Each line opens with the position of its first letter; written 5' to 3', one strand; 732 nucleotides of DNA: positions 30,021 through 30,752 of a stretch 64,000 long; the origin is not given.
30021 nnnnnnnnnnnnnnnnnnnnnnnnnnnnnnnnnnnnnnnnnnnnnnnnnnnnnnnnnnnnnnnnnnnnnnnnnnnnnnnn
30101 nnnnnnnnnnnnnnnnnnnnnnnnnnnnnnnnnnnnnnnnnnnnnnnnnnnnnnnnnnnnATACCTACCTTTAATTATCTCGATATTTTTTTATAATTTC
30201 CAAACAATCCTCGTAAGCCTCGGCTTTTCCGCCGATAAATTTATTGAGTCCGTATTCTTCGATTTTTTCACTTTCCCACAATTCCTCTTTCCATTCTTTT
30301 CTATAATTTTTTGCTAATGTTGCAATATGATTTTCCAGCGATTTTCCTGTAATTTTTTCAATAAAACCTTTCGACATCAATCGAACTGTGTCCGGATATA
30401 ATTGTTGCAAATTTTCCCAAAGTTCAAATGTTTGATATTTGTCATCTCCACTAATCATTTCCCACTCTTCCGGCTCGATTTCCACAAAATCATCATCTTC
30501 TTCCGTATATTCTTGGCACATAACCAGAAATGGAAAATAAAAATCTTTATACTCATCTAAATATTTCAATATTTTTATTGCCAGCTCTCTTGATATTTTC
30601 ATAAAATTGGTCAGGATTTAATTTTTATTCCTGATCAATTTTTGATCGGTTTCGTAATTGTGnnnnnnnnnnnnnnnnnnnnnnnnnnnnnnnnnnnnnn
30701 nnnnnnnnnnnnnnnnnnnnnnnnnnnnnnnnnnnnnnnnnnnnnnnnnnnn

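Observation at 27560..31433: Defense-like islet: DpnI-like methyl-directed endonuclease, AlbA_2/HATPase protein and small unknowns, with no cognate methyltransferase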

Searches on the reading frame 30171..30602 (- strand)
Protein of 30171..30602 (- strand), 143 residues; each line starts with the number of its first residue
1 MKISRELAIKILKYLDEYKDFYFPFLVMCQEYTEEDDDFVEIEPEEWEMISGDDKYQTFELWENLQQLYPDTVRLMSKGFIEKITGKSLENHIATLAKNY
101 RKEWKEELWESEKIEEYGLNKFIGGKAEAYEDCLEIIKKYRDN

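Call 3: search_protein_families(library=pfam, proteins=[window:30171-30602:-], max_evalue=0.01)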
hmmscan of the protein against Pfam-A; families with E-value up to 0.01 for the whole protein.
window:30171-30602:- (143 aa): 0 families

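Call 4: search_protein_families(library=padloc, proteins=[window:30171-30602:-], max_evalue=0.01)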
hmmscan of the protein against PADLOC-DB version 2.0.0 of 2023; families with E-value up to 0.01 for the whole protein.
window:30171-30602:- (143 aa): 0 families

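Call 12: search_protein_families(library=ncbifam, proteins=[window:30171-30602:-], max_evalue=0.01)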
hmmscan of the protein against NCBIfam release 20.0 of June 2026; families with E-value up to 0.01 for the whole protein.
window:30171-30602:- (143 aa): 0 families

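Call 15: search_solved_structures(query=window:30171-30602:-, max_evalue=10)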
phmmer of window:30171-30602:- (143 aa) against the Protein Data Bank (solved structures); distinct sequences matched with E-value up to 10: 3.
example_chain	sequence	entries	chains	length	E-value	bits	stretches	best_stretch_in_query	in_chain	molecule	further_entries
7pnt_1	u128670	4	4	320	0.22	14.9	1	95-137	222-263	28S ribosomal protein S35, mitochondrial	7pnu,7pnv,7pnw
5e0e_A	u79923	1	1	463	1.2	12.6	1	48-105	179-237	Cytochrome P450 family 2 subfamily B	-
2ocb_A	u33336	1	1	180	1.4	12.3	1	12-57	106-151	Ras-related protein Rab-9B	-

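Call 16: find_homologous_proteins(query=window:30171-30602:-, max_evalue=0.001)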
Query window:30171-30602:- (143 aa): 768 proteins with E <= 0.001 among 785 candidates; the best 120 are listed.
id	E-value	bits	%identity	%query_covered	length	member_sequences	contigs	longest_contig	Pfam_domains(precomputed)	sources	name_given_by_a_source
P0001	1.9e-89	315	100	100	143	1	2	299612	-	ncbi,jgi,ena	ncbi:MAG: hypothetical protein WCV59_04250 [Parcubacteria group bacterium]|jgi:hypothetical protein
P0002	3.0e-76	272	88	99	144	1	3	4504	-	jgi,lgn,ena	-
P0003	2.6e-74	266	86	97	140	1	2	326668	-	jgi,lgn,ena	-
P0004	4.8e-73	262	83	99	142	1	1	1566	-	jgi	-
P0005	1.2e-72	261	83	99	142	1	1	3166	-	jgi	jgi:hypothetical protein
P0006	4.2e-72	259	80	99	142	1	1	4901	-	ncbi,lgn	-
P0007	5.5e-72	259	83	99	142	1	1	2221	-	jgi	jgi:hypothetical protein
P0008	1.3e-71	257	82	99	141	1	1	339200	-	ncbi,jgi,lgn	ncbi:MAG: hypothetical protein WC858_00840 [Parcubacteria group bacterium]|jgi:hypothetical protein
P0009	3.7e-71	256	81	98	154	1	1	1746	-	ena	-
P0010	6.9e-71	255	82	99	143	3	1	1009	-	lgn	-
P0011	8.3e-71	255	80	99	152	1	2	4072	-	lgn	-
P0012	4.2e-70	252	79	99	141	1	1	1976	-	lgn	-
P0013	5.5e-70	252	79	100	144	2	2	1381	-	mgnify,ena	mgnify:CR=1 FL=1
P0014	7.1e-70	252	78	99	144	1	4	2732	-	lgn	-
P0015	7.3e-70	252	79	99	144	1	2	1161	-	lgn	-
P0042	4.8e-65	236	73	99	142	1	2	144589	-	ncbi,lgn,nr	ncbi:MAG: hypothetical protein NTY33_03960 [Candidatus Moranbacteria bacterium]|nr:hypothetical prot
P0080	6.5e-62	226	70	99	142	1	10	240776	-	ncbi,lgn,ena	ncbi:MAG: hypothetical protein AAB447_03360 [Patescibacteria group bacterium]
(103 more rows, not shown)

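Call 17: search_protein_families(library=pfam, proteins=[window:30171-30602:-], max_evalue=10)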
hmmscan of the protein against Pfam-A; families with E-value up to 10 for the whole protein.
window:30171-30602:- (143 aa): 2 families
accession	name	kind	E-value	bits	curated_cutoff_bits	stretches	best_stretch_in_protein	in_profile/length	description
PF24022.1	DUF7334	-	0.023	14.9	27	1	104-137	5-36/58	Family of unknown function (DUF7334)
PF05160.18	DSS1_SEM1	-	7.3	7.2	32.2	1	33-64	9-39/60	DSS1/SEM1 family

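Call 18: find_encoding_contigs(protein=P0008, flank=8000, max_places=2)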
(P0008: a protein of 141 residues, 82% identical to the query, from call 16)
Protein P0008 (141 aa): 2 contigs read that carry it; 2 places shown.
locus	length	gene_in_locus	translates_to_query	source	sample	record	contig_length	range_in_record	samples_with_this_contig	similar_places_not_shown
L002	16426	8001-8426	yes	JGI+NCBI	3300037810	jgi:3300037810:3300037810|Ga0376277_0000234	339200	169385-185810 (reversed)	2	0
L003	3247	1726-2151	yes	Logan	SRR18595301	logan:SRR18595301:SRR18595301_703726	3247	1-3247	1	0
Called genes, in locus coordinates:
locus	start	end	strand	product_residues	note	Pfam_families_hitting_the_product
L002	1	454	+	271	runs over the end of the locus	PF00318:Ribosomal_S2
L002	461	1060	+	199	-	PF25025:EF-Ts_N (faint), PF00889:EF_TS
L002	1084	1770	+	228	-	PF04468:PSP1, PF28472:PSP1_3rd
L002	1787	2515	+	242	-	-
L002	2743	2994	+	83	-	PF01541:GIY-YIG, PF10544:T5orf172 (weak)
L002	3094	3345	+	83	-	PF01541:GIY-YIG, PF10544:T5orf172 (weak)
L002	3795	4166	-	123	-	-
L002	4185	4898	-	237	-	-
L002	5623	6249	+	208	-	PF12686:DUF3800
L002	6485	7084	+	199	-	-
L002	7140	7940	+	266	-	PF06044:DpnI, PF17726:DpnI_C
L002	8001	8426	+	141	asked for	-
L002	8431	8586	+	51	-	-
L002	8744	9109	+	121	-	PF13166:AAA_13 (weak)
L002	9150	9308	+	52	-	-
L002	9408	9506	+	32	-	-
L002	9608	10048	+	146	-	-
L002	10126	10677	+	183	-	-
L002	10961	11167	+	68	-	-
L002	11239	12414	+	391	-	-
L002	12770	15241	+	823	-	PF05673:DUF815 (faint), PF13191:AAA_16 (faint), PF00004:AAA (weak), PF00158:Sigma54_activat, PF07724:AAA_2, PF00004:AAA, PF07728:AAA_5, PF10431:ClpB_D2-small, +3 more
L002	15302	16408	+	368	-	PF00962:A_deaminase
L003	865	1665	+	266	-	PF06044:DpnI, PF17726:DpnI_C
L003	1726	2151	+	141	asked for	-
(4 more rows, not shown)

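Call 19: find_encoding_contigs(protein=P0042, flank=8000, max_places=2)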
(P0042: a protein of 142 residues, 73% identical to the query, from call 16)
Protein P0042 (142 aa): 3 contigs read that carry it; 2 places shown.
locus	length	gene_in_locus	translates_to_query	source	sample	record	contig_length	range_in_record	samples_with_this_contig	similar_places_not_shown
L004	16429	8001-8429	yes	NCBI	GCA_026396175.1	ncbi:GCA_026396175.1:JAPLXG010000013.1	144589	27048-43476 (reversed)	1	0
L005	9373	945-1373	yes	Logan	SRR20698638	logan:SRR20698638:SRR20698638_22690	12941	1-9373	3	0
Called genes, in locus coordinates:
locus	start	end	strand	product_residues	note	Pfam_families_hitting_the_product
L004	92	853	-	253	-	PF01925:TauE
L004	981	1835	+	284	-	PF01522:Polysacc_deac_1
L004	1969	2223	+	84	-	-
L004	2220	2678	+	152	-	-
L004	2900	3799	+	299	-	-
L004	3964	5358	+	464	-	PF01637:ATPase_2, PF13173:AAA_14 (weak), PF03008:DUF234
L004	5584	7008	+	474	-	PF01637:ATPase_2 (faint), PF20720:nSTAND3 (faint), PF00004:AAA (weak), PF13173:AAA_14, PF13635:DUF4143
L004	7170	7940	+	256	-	PF06044:DpnI, PF17726:DpnI_C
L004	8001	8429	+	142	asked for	-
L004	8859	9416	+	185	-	PF04471:Mrr_cat, PF13156:Mrr_cat_2 (weak), PF22722:NA-iREase1 (weak), PF01396:Zn_ribbon_Top1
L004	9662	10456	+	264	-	PF01381:HTH_3, PF12844:HTH_19 (faint), PF13274:SocA_Panacea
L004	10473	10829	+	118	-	-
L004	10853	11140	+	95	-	-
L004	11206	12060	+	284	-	PF02498:Bro-N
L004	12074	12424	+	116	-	-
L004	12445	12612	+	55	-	-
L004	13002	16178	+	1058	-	PF00561:Abhydrolase_1 (weak), PF01674:Lipase_2 (weak), PF02089:Palm_thioest, PF07819:PGAP1, PF02450:LCAT, PF24096:DUF7379, PF06028:DUF915 (faint), PF12146:Hydrolase_4 (faint)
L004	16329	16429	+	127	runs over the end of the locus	-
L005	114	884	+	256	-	PF06044:DpnI, PF17726:DpnI_C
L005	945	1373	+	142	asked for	-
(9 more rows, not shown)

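Call 20: find_encoding_contigs(protein=P0080, flank=8000, max_places=2)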
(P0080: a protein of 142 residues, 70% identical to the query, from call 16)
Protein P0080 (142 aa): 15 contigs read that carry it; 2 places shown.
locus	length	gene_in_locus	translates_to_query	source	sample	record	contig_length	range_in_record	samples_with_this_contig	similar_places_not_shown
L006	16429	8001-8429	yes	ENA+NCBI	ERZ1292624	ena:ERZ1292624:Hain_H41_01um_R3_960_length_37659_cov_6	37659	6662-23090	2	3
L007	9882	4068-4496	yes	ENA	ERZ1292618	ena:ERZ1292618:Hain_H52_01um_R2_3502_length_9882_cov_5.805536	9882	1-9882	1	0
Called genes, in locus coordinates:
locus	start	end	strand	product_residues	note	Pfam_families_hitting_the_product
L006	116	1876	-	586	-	PF10088:DUF2326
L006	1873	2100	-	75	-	-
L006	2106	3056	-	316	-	PF21941:SMEK_N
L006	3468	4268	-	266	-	-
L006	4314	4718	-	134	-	-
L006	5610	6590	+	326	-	PF13310:Virulence_RhuM, PF02661:Fic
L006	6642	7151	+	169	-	PF03412:Peptidase_C39, PF11814:DUF3335 (faint), PF12385:Peptidase_C70 (weak), PF13529:Peptidase_C39_2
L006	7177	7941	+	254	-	PF06044:DpnI, PF17726:DpnI_C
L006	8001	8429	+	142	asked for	-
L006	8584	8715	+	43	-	-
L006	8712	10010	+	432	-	PF13676:TIR_2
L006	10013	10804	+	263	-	-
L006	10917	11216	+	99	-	-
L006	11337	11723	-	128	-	PF14325:DUF4383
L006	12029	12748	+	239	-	-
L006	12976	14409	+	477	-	PF00479:G6PD_N, PF02781:G6PD_C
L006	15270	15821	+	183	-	PF01765:RRF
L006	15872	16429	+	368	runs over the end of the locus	PF02163:Peptidase_M50, PF13180:PDZ_2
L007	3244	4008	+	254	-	PF06044:DpnI, PF17726:DpnI_C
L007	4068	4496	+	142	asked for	-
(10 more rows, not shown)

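Call 45: predict_structure(alignment_id=A4)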
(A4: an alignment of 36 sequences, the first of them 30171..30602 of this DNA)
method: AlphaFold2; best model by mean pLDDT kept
length: 143 residues; sequences in the alignment: 36
mean_pLDDT: 80.8   pTM: 0.66
mean pLDDT of the five models: 80.8, 78.6, 73.5, 73.3, 69.7
residues with pLDDT >= 90: 45; 70-90: 69; 50-70: 29; < 50: 0
segments of 3 or more residues with pLDDT < 50: none
pLDDT, mean of each block of 10 residues (from residue 1): 94 92 88 81 96 95 76 72 80 83 67 61 74 77 62
secondary structure, 60 per line:
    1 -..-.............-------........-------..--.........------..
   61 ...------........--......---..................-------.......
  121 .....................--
elements in order: H5-17 E25-29 H44-52 E59-63 H70-77 H80-85 H89-106 H114-141

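Call 46: search_protein_representatives(alignment_id=A4)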
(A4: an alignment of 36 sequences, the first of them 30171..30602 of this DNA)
Query: 36 sequences, 143 profile positions. Proteins with E-value up to 0.001 (for the whole library): 139; up to 1e-10: 86; up to 1e-30: 24. The best 139 are listed.
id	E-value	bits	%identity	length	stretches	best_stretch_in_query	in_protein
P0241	2.3e-65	235.2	-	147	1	1-141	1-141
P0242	1.2e-59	216.7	-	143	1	1-142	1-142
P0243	6.7e-53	194.8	-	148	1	1-142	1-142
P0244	3.0e-45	170.0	-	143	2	1-64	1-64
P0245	4.4e-45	169.4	-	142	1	1-140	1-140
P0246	9.9e-45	168.3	-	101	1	1-92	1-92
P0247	4.6e-44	166.1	-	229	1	1-139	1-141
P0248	8.7e-42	158.7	-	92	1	1-85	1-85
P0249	1.2e-41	158.3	-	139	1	1-107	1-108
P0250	6.6e-40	152.6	-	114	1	1-114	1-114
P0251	2.2e-39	150.9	-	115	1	28-141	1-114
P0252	1.4e-38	148.4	-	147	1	1-100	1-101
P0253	2.0e-38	147.8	-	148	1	1-138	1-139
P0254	2.1e-38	147.8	-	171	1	1-87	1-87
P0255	1.7e-37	144.9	-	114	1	1-85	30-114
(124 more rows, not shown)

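Call 69: find_related_loci(query=A4, collection=metagenome_contigs, flank=4000)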
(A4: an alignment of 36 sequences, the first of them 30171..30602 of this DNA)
Query A4 (143 aa) in metagenome_contigs; peptide patterns used: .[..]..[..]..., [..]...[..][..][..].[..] (x = any residue, [..] = any of these).
387 stretches matched a pattern; 217 encode a relative of the query (tblastn E <= 1e-3); the best 80 are kept; 80 distinct loci.
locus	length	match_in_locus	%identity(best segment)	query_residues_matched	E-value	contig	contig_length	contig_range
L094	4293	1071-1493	88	1-141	8e-81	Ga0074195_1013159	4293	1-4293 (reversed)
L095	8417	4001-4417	86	1-139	1e-78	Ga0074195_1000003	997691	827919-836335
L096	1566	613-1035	83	1-141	2e-81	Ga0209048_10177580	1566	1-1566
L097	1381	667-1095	79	1-143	3e-79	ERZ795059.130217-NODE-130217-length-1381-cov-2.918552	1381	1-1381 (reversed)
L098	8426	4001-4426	81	1-142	5e-73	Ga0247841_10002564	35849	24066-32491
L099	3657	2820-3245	76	1-142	9e-71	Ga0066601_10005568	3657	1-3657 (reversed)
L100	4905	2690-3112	77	1-141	5e-70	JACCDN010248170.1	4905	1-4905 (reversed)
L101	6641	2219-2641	77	1-141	5e-70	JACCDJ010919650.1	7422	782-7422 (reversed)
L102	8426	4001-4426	77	1-142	6e-70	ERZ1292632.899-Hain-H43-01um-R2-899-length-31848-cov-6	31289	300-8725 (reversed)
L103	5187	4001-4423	77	1-141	5e-70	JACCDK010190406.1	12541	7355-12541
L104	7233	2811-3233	77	1-141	1e-69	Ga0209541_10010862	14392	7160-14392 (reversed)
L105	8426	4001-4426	77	1-142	8e-69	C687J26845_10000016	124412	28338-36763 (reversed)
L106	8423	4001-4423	74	1-141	7e-69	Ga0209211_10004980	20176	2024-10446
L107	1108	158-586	75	1-143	6e-74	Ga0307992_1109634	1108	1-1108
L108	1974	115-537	74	1-141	1e-70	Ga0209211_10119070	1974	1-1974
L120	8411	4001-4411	75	1-137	2e-66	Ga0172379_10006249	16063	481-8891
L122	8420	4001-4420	75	1-140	3e-66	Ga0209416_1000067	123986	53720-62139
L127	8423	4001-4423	70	1-141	9e-65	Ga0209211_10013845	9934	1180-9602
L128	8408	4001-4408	73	5-140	1e-64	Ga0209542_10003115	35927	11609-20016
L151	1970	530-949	64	1-140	3e-60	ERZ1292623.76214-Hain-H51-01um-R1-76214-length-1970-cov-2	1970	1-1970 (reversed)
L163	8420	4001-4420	71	1-140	3e-64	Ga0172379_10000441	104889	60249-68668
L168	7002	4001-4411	62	1-137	2e-53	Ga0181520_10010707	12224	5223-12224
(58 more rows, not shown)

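Call 70: find_related_loci(query=A4, collection=viral_contigs, flank=4000)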
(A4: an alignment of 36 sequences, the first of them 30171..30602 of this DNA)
Query A4 (143 aa) in viral_contigs; peptide patterns used: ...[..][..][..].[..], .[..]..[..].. (x = any residue, [..] = any of these).
98 stretches matched a pattern, but none encodes a relative of the query by tblastn (E <= 1e-3).
